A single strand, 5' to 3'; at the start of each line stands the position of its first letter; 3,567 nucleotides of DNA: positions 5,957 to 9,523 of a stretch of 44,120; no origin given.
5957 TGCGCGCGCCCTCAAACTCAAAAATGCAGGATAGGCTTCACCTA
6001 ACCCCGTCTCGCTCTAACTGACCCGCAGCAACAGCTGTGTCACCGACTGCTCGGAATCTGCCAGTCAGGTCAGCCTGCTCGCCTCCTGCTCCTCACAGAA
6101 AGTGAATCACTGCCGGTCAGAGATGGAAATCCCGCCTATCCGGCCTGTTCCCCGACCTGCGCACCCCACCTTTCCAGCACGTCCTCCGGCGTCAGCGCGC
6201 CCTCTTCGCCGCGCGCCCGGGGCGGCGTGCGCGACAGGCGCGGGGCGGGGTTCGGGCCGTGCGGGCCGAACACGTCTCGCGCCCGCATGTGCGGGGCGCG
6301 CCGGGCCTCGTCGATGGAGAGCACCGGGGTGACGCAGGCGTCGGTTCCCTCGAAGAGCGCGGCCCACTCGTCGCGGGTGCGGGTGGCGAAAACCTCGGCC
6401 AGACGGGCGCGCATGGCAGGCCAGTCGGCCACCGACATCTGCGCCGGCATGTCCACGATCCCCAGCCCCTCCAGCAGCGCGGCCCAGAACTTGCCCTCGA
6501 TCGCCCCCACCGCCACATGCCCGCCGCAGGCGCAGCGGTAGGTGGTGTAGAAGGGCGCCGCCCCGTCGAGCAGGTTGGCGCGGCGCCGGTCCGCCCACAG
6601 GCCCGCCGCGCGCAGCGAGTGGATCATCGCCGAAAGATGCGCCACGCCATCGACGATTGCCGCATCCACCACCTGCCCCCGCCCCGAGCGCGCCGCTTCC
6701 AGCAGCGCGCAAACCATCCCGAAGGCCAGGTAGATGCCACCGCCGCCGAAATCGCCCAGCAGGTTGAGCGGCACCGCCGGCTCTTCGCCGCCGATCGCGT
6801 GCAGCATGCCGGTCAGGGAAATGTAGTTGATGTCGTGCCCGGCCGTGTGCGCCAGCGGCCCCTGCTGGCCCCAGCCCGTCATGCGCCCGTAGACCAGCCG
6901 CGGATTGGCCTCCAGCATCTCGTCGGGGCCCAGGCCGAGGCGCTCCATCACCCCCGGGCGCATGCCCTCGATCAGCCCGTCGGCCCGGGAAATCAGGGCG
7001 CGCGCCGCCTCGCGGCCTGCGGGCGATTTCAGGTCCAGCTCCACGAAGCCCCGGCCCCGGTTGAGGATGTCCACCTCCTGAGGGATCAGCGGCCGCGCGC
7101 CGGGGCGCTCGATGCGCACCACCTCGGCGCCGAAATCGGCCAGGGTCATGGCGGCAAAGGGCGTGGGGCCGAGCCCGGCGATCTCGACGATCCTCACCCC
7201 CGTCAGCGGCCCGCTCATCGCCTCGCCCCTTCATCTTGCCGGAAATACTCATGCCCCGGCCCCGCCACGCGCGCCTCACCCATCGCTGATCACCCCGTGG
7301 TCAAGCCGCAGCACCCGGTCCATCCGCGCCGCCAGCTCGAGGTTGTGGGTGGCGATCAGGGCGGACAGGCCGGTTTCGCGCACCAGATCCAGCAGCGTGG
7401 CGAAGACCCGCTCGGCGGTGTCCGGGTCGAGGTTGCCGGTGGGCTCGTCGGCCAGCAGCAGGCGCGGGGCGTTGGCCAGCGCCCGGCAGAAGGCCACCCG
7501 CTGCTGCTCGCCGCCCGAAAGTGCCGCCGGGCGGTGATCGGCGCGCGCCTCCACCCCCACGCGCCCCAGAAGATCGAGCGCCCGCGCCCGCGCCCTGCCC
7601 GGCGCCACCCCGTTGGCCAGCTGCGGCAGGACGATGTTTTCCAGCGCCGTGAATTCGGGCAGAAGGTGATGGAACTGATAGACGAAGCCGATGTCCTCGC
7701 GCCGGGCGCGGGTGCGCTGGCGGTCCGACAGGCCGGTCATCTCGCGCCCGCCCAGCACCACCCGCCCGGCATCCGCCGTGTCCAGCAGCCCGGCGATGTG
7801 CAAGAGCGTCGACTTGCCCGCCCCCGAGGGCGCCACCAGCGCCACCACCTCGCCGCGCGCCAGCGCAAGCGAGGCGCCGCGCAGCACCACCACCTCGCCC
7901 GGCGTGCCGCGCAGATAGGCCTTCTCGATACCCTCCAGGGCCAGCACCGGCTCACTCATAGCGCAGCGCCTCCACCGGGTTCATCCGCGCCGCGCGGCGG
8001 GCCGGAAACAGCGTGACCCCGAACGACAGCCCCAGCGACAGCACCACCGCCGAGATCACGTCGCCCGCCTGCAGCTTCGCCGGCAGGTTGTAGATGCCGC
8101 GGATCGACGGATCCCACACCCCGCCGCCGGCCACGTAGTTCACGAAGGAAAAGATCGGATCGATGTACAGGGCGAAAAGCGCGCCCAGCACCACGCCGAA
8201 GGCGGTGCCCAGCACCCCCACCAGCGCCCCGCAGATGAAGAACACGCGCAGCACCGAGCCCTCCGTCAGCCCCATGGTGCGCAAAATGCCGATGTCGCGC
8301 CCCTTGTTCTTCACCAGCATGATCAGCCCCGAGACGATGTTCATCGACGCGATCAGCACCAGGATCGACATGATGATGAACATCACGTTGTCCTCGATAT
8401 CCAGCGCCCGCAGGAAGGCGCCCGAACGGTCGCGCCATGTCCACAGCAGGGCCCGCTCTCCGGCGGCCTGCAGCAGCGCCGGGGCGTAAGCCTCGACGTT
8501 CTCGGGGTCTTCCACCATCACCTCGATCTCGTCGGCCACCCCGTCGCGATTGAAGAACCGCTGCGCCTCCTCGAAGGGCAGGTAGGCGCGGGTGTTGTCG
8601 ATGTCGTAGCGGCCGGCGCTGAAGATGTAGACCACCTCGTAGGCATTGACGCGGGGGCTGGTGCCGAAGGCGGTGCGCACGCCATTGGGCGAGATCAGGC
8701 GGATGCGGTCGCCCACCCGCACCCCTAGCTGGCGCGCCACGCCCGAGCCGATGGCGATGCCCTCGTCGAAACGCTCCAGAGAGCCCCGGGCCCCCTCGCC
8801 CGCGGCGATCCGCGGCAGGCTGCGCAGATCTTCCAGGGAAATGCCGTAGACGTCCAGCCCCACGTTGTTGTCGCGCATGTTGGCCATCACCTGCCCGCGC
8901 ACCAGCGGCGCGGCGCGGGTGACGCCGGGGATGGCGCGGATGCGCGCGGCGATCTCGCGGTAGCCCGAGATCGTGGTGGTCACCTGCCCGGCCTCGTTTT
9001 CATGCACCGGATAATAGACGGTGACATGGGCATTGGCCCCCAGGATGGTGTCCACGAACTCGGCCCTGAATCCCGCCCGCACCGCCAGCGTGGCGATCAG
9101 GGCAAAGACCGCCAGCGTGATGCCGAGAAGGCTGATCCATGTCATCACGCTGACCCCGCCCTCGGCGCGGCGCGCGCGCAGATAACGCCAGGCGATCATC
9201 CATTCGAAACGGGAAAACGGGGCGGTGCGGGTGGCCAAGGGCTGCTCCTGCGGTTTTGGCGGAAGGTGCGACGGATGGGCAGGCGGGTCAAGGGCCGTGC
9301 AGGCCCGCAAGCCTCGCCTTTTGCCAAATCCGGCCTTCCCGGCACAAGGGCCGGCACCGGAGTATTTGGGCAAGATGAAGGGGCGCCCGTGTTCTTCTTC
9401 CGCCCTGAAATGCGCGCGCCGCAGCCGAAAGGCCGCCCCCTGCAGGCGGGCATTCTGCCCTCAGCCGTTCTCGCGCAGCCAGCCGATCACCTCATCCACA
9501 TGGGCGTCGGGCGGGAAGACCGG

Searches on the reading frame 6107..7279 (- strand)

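Call 4: search_protein_families(library=pfam, proteins=[window:6107-7279:-])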
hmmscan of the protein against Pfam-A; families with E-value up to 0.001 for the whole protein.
window:6107-7279:- (390 aa): 0 families

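Call 32: search_protein_families(library=pfam, proteins=[window:6136-7218:-], max_evalue=0.01)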
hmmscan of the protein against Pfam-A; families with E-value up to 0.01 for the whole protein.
window:6136-7218:- (360 aa): 1 family
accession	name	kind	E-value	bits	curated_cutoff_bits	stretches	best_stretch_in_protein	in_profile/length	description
PF02515.22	CoA_transf_3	-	1e-77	262.2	23.3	1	5-319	1-331/366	CoA-transferase family III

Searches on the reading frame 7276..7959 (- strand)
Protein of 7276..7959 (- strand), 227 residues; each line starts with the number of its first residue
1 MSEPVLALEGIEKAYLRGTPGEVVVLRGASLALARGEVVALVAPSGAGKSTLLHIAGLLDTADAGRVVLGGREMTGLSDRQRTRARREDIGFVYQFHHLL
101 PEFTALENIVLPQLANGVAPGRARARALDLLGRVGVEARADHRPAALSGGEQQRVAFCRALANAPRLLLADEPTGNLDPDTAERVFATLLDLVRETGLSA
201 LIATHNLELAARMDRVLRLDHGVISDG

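Call 32: search_protein_families(library=pfam, proteins=[window:7276-7959:-], max_evalue=0.01)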
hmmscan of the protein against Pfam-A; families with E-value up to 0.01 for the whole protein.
window:7276-7959:- (227 aa): 3 families
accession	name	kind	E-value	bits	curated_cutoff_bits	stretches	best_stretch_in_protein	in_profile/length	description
PF00005.33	ABC_tran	-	5.2e-30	105.3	25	1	26-174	1-136/137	ABC transporter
PF13304.12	AAA_21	-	7.7e-07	29.9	27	1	147-209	238-302/304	AAA domain, putative AbiEii toxin, Type IV TA system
PF13481.12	AAA_25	-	0.00099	19.2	27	0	33-54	30-51/195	AAA domain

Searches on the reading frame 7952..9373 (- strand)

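Call 32: search_protein_families(library=pfam, proteins=[window:7952-9373:-], max_evalue=0.01)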
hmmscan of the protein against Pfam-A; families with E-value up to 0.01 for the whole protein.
window:7952-9373:- (473 aa): 2 families
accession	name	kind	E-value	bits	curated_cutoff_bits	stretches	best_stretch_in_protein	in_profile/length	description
PF12704.14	MacB_PCD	-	4.2e-21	76.6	27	1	78-300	1-204/207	MacB-like periplasmic core domain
PF02687.27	FtsX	-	5.5e-14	52.7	25.5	1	333-466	2-120/120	FtsX-like permease C-terminal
